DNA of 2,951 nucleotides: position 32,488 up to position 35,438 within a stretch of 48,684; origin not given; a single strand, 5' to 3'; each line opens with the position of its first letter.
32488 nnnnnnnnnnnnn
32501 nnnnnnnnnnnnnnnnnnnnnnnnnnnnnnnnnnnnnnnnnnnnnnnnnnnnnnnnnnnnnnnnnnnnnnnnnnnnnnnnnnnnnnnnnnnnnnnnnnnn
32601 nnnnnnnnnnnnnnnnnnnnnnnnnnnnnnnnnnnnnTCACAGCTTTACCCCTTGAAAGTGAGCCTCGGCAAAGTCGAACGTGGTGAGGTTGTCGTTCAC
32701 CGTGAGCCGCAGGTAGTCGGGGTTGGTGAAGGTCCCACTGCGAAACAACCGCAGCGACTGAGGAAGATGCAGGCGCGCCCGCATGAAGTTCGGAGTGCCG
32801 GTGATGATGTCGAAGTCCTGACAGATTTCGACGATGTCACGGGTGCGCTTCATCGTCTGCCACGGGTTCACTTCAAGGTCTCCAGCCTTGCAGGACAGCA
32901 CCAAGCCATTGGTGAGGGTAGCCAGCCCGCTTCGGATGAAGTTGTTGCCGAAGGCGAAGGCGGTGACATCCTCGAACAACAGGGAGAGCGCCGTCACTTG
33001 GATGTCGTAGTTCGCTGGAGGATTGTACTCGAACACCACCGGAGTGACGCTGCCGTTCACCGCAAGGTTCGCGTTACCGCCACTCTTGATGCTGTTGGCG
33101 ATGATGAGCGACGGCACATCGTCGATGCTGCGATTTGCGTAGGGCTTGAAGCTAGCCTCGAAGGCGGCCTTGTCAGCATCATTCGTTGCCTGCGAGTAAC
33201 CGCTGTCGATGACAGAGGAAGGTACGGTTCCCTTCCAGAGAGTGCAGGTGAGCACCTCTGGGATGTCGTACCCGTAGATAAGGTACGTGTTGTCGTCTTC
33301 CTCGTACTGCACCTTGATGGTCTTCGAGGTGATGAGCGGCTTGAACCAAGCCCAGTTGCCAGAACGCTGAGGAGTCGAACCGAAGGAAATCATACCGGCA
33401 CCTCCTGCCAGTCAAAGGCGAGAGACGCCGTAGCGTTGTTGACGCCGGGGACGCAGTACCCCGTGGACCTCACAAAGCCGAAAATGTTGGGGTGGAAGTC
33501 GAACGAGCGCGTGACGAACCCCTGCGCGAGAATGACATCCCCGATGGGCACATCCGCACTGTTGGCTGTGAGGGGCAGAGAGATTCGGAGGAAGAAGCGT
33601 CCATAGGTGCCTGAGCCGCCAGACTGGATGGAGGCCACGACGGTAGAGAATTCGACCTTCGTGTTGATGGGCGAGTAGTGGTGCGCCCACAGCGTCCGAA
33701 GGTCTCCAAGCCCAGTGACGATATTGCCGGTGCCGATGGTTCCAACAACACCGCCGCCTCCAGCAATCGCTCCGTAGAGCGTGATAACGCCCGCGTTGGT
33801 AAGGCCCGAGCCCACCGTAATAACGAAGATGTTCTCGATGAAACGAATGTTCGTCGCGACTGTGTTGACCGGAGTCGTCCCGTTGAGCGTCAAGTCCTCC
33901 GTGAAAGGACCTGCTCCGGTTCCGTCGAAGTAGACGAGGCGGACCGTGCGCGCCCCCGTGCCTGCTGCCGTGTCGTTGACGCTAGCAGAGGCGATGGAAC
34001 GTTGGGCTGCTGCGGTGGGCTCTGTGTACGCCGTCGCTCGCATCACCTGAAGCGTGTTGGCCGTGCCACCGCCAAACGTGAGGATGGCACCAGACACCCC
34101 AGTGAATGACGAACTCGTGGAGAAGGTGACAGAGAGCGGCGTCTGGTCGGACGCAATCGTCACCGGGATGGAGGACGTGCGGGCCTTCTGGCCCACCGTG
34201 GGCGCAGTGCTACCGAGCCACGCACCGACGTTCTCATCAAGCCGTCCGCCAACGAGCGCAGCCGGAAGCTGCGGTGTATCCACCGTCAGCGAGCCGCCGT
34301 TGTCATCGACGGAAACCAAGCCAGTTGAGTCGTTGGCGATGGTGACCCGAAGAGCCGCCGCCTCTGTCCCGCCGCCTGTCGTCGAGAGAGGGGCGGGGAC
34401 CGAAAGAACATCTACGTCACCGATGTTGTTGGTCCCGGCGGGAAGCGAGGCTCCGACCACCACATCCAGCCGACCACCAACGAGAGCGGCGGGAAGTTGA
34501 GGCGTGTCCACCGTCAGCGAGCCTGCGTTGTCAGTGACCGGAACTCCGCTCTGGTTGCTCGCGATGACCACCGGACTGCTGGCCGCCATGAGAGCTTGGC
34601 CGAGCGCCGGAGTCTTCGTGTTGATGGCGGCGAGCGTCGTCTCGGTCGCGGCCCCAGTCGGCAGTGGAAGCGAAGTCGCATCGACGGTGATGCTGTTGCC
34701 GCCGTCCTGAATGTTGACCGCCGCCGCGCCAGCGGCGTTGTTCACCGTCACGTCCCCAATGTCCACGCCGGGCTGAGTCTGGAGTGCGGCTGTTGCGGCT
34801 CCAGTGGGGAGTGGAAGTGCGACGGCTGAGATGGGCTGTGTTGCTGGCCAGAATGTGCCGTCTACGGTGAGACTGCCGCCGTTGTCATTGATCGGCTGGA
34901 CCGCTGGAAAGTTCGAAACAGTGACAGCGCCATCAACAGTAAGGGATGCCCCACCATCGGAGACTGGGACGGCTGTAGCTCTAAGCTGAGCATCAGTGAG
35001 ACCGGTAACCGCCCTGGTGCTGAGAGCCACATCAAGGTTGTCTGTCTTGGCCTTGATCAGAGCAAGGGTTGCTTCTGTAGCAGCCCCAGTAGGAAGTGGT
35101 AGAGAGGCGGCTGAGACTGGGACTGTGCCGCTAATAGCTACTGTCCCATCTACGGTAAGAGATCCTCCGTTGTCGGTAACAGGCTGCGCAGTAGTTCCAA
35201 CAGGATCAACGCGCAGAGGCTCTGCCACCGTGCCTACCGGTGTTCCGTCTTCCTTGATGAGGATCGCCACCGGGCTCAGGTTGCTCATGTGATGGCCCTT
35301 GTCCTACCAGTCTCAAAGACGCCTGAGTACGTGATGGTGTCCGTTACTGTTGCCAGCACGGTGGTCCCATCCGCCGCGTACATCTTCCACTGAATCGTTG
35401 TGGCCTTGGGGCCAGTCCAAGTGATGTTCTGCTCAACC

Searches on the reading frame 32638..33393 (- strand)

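Call 7: search_protein_families(library=pfam, proteins=[window:32638-33393:-], max_evalue=1)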
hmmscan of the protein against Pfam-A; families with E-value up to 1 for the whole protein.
window:32638-33393:- (251 aa): 1 family
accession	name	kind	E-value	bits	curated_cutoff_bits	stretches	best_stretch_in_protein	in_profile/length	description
PF12141.13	BMT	-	0.25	10.3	28.3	1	13-72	257-310/486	Beta-mannosyltransferases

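Call 8: search_protein_families(library=phrogs, proteins=[window:32638-33393:-], max_evalue=0.1)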
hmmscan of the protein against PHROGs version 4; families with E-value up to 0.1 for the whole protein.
window:32638-33393:- (251 aa): 0 families

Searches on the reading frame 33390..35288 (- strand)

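Call 7: search_protein_families(library=pfam, proteins=[window:33390-35288:-], max_evalue=1)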
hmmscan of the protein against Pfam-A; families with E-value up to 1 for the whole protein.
window:33390-35288:- (632 aa): 1 family
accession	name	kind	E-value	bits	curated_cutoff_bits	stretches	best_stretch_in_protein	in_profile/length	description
PF18328.6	PfaD_N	-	0.11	12.9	26.3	1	219-261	5-47/62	Fatty acid synthase subunit PfaD N-terminal domain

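Call 8: search_protein_families(library=phrogs, proteins=[window:33390-35288:-], max_evalue=0.1)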
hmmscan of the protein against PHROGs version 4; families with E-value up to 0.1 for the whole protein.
window:33390-35288:- (632 aa): 1 family
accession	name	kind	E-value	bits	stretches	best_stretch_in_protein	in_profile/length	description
phrog_8454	-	unknown function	0.017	16.1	0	325-337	16-28/70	-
